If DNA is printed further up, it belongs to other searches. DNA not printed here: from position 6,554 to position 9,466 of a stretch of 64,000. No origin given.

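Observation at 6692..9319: Membrane-anchored bacterial pseudokinase with a large extracytoplasmic C-terminal domain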

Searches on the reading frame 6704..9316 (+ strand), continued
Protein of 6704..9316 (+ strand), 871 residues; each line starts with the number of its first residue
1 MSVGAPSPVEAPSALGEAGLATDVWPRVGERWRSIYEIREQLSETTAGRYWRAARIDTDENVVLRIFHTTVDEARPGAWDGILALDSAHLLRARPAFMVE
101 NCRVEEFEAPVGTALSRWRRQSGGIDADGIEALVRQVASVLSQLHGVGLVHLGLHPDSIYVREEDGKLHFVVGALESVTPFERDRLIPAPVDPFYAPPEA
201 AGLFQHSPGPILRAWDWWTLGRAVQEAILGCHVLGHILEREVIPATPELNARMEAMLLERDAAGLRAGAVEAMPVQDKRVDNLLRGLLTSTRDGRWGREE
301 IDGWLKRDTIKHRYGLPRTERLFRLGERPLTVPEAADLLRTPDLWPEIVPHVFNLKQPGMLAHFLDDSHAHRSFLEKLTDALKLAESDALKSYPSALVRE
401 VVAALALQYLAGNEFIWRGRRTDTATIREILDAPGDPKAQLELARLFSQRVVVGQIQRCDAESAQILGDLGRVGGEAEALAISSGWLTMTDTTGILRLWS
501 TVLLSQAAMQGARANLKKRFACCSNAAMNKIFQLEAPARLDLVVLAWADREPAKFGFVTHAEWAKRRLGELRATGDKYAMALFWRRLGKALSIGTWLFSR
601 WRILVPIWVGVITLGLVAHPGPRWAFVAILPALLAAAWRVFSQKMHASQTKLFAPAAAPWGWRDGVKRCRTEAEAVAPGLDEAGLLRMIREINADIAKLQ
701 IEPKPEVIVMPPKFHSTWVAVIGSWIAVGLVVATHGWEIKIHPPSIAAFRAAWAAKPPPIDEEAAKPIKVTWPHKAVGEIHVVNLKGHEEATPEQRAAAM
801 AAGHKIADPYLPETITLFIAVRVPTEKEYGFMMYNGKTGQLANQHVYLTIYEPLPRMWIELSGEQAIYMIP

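Call 20: find_encoding_contigs(protein=P0085, flank=8000, max_places=1)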
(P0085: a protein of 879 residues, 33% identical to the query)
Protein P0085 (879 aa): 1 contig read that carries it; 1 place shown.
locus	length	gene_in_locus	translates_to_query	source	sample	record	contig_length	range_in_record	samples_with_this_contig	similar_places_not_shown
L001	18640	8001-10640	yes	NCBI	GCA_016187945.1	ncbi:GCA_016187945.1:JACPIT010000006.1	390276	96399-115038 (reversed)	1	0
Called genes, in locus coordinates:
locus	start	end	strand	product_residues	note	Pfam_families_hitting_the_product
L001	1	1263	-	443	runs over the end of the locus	PF01979:Amidohydro_1, PF07969:Amidohydro_3 (weak)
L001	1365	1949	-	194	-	PF12917:YfbR-like, PF13023:HD_3, PF01966:HD (weak)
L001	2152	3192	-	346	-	PF00480:ROK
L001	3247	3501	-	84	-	PF10678:DUF2492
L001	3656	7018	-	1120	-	-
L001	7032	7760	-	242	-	-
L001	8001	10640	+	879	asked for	-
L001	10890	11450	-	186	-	PF28474:DUF8412, PF13376:OmdA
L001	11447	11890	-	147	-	-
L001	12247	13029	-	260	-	PF12146:Hydrolase_4 (weak), PF00561:Abhydrolase_1, PF12697:Abhydrolase_6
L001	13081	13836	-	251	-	PF00700:Flagellin_C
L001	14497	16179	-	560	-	PF00009:GTP_EFTU, PF01926:MMR_HSR1 (faint), PF22042:EF-G_D2, PF03144:GTP_EFTU_D2, PF16658:RF3_C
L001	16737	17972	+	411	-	PF17785:PUA_3, PF10672:Methyltrans_SAM, PF03602:Cons_hypoth95, PF05175:MTS, PF06325:PrmA (faint), PF13649:Methyltransf_25 (weak), PF13847:Methyltransf_31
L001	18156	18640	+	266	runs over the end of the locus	PF00756:Esterase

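Call 21: find_related_loci(query=A1, collection=genome_contigs, flank=6000)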
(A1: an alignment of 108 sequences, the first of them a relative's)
Query A1 (871 aa) in genome_contigs; peptide patterns used: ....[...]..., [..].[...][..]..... (x = any residue, [..] = any of these).
151 stretches matched a pattern; 75 encode a relative of the query (tblastn E <= 1e-3); 74 distinct loci.
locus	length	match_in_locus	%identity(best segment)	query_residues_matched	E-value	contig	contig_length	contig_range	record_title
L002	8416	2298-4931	40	10-869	0e+0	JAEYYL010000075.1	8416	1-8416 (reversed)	MAG: Verrucomicrobia bacterium isolate OH_CBlB_45 k127_804237, whole genome shotgun sequence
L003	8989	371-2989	35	24-861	1e-158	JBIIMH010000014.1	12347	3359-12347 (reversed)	MAG: Rariglobus sp. isolate ME2002-07-01_3300044642_group1_bin108 Rohwer_bin2647_scaffold_3048_c1, whole genome shotgun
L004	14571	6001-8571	36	23-869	4e-156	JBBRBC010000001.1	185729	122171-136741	MAG: Opitutales bacterium isolate Co_metawrap_2325 Cmw_2325_k141_12991812_length_185729_cov_16.9991, whole genome shotgu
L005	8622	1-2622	37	3-869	5e-155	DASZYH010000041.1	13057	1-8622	MAG TPA_asm: Opitutaceae bacterium isolate SMAG_U6205 k141_7613, whole genome shotgun sequence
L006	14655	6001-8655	33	27-869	2e-158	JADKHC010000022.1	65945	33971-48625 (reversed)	MAG: Verrucomicrobia bacterium isolate Skiv_18-Q3-R9-52_BAT3C.155 tig00019131-10-661300, whole genome shotgun sequence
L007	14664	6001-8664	38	4-869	4e-154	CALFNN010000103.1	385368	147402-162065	MAG TPA_asm: uncultured Opitutaceae bacterium isolate ERR1654122_bin.5_CONCOCT_v1.1_MAG genome assembly, contig: ERZ1505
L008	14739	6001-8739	33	6-869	2e-153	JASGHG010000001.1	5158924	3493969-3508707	MAG: Nibricoccus sp. isolate 5N149 JMF-2111-06-0005.ont.bin.149_0, whole genome shotgun sequence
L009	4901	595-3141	35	26-870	5e-156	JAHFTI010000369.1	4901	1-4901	MAG: Opitutaceae bacterium isolate nzgw617 NODE_61478_length_4902_cov_2.870738, whole genome shotgun sequence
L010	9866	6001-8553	36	28-869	3e-151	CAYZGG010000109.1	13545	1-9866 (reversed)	MAG TPA_asm: uncultured Opitutaceae bacterium isolate binchicken_co54_433 genome assembly, contig: NODE_8163_length_1354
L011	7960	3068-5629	37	26-869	5e-149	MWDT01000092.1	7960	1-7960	MAG: Verrucomicrobia bacterium ADurb.Bin122 BWX86_contig000092, whole genome shotgun sequence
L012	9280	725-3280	37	28-871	3e-146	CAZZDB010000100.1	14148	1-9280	MAG TPA_asm: uncultured Oleiharenicola sp. isolate binchicken_co54_514 genome assembly, contig: NODE_7712_length_14148_c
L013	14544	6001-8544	36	29-869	7e-144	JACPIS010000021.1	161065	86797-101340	MAG: Opitutia bacterium isolate NC_groundwater_447_Ag_B-0.1um_66_19 GD18-4_B1_scaffold_498881, whole genome shotgun sequ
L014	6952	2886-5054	36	32-753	5e-143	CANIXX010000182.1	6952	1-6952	MAG: Opitutaceae bacterium isolate RH-18aug17-345 genome assembly, contig: RH-18aug17-C30044, whole genome shotgun seque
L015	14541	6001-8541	35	26-866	2e-140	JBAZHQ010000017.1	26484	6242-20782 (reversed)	MAG: Opitutaceae bacterium isolate SO_2017_LW3_74 NODE_4600_length_26484_cov_1.004211_LW162_2017, whole genome shotgun s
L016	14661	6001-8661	34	28-869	1e-146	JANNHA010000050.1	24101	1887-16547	MAG: Verrucomicrobiota bacterium isolate SOY_6_C_metabat_335 SOY_6_C_k141_2848591, whole genome shotgun sequence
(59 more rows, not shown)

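Call 30: predict_structure(alignment_id=A1)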
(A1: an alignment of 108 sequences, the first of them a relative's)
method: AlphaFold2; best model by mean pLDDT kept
length: 871 residues; sequences in the alignment: 108
mean_pLDDT: 93.2   pTM: 0.70
mean pLDDT of the five models: 93.2, 92.4, 92.4, 92.3, 92.0
residues with pLDDT >= 90: 767; 70-90: 69; 50-70: 5; < 50: 30
segments of 3 or more residues with pLDDT < 50: 1-19, 755-765
pLDDT, mean of each block of 10 residues (from residue 1): 43 46 85 97 86 97 93 93 98 96 96 96 96 98 98 97 97 97 94 96 95 96 98 97 95 95 94 97 98 96 97 96 94 98 98 98 97 98 98 98 98 97 97 97 98 98 98 98 98 98 98 98 97 98 98 97 96 97 97 89 90 90 87 91 95 96 94 97 97 96 94 94 91 90 83 54 56 89 94 96 95 95 93 97 96 96 94 74
secondary structure, 60 per line:
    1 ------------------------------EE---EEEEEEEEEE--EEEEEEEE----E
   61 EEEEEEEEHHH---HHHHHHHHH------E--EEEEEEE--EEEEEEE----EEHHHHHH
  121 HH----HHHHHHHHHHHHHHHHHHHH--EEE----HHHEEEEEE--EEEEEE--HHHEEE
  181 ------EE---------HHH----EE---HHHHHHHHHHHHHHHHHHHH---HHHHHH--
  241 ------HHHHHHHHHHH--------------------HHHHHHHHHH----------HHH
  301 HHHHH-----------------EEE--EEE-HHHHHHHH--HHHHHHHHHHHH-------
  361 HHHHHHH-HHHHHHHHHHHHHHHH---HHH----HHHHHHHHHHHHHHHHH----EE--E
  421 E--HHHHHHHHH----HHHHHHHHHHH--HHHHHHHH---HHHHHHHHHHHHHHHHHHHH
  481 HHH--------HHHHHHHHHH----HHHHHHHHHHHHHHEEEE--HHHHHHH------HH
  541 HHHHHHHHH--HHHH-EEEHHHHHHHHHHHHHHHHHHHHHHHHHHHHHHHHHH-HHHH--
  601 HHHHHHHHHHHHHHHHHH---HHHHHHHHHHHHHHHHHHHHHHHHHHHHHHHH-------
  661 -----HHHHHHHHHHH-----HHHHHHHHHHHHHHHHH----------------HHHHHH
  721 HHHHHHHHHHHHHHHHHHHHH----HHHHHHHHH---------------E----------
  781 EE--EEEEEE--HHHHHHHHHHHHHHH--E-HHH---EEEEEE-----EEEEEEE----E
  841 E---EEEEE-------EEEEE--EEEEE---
elements in order (helices of 4 or more, strands of 3 or more residues): E36-45 E48-55 E60-68 H75-83 E93-99 E102-108 H115-122 H127-146 E149-151 E159-164 E167-172 E178-180 H210-229 H233-238 H247-257 H278-287 H298-305 E323-325 E328-330 H332-339 H342-353 H361-367 H369-384 H395-411 H424-432 H437-447 H450-457 H461-483 H492-501 H506-519 E520-523 H526-532 H539-549 H552-555 E557-559 H560-593 H595-598 H601-618 H622-653 H666-676 H682-698 H715-741 H746-754 E785-790 H793-807 E818-823 E829-835 E845-849 E857-861 E864-868

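Call 33: fold_search(model_id=the predicted structure, library=pdb)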
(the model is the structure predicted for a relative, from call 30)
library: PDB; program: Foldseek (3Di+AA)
matches with E <= 10: 2000; with E <= 0.001: 1999
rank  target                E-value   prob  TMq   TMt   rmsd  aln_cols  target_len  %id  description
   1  5vlo_B                4.8e-10  1.00  0.26  0.69   5.9       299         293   15  The structure of human CamKII with bound inhibitor (released 2017-08-23)
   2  6x5g_A                5.7e-10  1.00  0.25  0.73   5.3       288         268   14  Cocrystal structure of human CaMKII-alpha (CAMK2A)kinase domain and LRRC7 inhibitory domain (released 2020-12-23)
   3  6cpf                  5.9e-10  1.00  0.25  0.75   4.9       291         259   17  Structure of dephosphorylated Aurora A (122-403) bound to AMPPCP in an active conformation (released 2018-06-27)
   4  8oku_A                5.9e-10  1.00  0.26  0.62   4.3       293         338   18  Salt-Inducible Kinase 3 in complex with an inhibitor (released 2024-01-10)
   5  2wel_A                6.5e-10  1.00  0.25  0.63  20.6       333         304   14  Crystal structure of SU6656-bound calcium/calmodulin-dependent protein kinase II delta in complex with calmodulin (released 2009-04-14)
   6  3uo5                  7.8e-10  1.00  0.25  0.73   5.1       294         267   16  Aurora A in complex with YL1-038-31 (released 2012-01-25)
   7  5t5t_A                8.9e-10  1.00  0.25  0.56  10.4       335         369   15  AMPK bound to allosteric activator (released 2017-03-29)
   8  7uiq_B                9.3e-10  1.00  0.24  0.71   5.8       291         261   14  Cocrystal structure of human CaMKII-alpha (CAMK2A)kinase domain and Tiam1 (released 2022-04-06)
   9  3kk8                  1.2e-09  1.00  0.24  0.66   7.0       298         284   16  CaMKII Substrate Complex A (released 2010-02-09)
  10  6x5q_A                1.2e-09  1.00  0.25  0.71   5.5       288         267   15  Cocrystal structure of human CaMKII-alpha (CAMK2A)kinase domain and GluA1 (released 2020-12-23)
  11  4zhx_C                1.2e-09  1.00  0.26  0.48  11.9       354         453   15  Novel binding site for allosteric activation of AMPK (released 2016-03-09)
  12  7ujr_A                1.3e-09  1.00  0.24  0.68   6.0       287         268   15  Cocrystal structure of human CaMKII-alpha (CAMK2A)kinase domain and GluN2B (released 2022-04-13)
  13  6c9f_A                1.3e-09  1.00  0.26  0.57  10.5       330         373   16  AMP-activated protein kinase bound to pharmacological activator R734 (released 2018-11-28)
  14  8c1e                  1.3e-09  1.00  0.26  0.76   4.5       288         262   16  Aurora A kinase in complex with TPX2-inhibitor 9 (released 2024-01-10)
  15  5fg8_A                1.4e-09  1.00  0.25  0.73   5.0       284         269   15  Drosophila CaMKII-wt in complex with a fragment of the Eag potassium channel and Mg2+/ADP (released 2016-12-28)
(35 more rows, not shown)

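Call 36: search_solved_structures(query=A1, max_evalue=0.001, show_alignments=3)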
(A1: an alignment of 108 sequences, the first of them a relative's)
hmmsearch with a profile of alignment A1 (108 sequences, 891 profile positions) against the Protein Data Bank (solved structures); distinct sequences matched with E-value up to 0.001: 502 (the best 60 are shown).
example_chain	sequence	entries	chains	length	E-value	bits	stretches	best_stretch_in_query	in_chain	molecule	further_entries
6fdy_U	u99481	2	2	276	2.2e-12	49.4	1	41-235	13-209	Serine/threonine-protein kinase ULK3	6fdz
5wvd_A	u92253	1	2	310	5.5e-12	48.1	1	38-172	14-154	MAP kinase interacting serine/threonine kinase 1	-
2hw6_A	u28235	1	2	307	5.5e-12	48.1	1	38-172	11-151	MAP kinase-interacting serine/threonine-protein kinase 1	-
9ruj_A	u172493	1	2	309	6.1e-12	48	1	28-169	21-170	Serine/threonine-protein kinase StkP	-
9ruk_A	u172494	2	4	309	6.4e-12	47.9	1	28-169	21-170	Serine/threonine-protein kinase StkP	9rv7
9m41_A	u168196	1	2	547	2.2e-11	46.1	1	37-232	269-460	Serine/threonine-protein kinase PAK 2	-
9ru3_A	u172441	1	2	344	2.7e-11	45.8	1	31-169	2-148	Serine/threonine-protein kinase StkP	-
2ac3_A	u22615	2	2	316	2.7e-11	45.8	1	36-170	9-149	MAP kinase-interacting serine/threonine kinase 2 | MAP kinase-interacting serine/threonine-protein kinase 2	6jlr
8xfm_A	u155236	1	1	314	2.9e-11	45.7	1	36-170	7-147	MAP kinase-interacting serine/threonine-protein kinase 2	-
2ac5_A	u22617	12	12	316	3.2e-11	45.6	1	36-169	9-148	MAP kinase-interacting serine/threonine kinase 2 | MAP kinase-interacting serine/threonine-protein kinase 2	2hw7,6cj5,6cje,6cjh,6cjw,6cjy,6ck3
9d51_B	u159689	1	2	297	4.5e-11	45.1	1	40-232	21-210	PAK-2p34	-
9lbg_A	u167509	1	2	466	6.5e-11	44.6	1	34-232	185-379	Serine/threonine-protein kinase PAK 2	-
9lbf_A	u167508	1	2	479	7.7e-11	44.3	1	34-232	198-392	Serine/threonine-protein kinase PAK 2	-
5hu3_A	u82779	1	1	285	2.6e-10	42.6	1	29-189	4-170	Calcium/calmodulin-dependent protein kinase type II alpha chain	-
3q4z_A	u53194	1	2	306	4.6e-10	41.7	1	40-233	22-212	Serine/threonine-protein kinase PAK 1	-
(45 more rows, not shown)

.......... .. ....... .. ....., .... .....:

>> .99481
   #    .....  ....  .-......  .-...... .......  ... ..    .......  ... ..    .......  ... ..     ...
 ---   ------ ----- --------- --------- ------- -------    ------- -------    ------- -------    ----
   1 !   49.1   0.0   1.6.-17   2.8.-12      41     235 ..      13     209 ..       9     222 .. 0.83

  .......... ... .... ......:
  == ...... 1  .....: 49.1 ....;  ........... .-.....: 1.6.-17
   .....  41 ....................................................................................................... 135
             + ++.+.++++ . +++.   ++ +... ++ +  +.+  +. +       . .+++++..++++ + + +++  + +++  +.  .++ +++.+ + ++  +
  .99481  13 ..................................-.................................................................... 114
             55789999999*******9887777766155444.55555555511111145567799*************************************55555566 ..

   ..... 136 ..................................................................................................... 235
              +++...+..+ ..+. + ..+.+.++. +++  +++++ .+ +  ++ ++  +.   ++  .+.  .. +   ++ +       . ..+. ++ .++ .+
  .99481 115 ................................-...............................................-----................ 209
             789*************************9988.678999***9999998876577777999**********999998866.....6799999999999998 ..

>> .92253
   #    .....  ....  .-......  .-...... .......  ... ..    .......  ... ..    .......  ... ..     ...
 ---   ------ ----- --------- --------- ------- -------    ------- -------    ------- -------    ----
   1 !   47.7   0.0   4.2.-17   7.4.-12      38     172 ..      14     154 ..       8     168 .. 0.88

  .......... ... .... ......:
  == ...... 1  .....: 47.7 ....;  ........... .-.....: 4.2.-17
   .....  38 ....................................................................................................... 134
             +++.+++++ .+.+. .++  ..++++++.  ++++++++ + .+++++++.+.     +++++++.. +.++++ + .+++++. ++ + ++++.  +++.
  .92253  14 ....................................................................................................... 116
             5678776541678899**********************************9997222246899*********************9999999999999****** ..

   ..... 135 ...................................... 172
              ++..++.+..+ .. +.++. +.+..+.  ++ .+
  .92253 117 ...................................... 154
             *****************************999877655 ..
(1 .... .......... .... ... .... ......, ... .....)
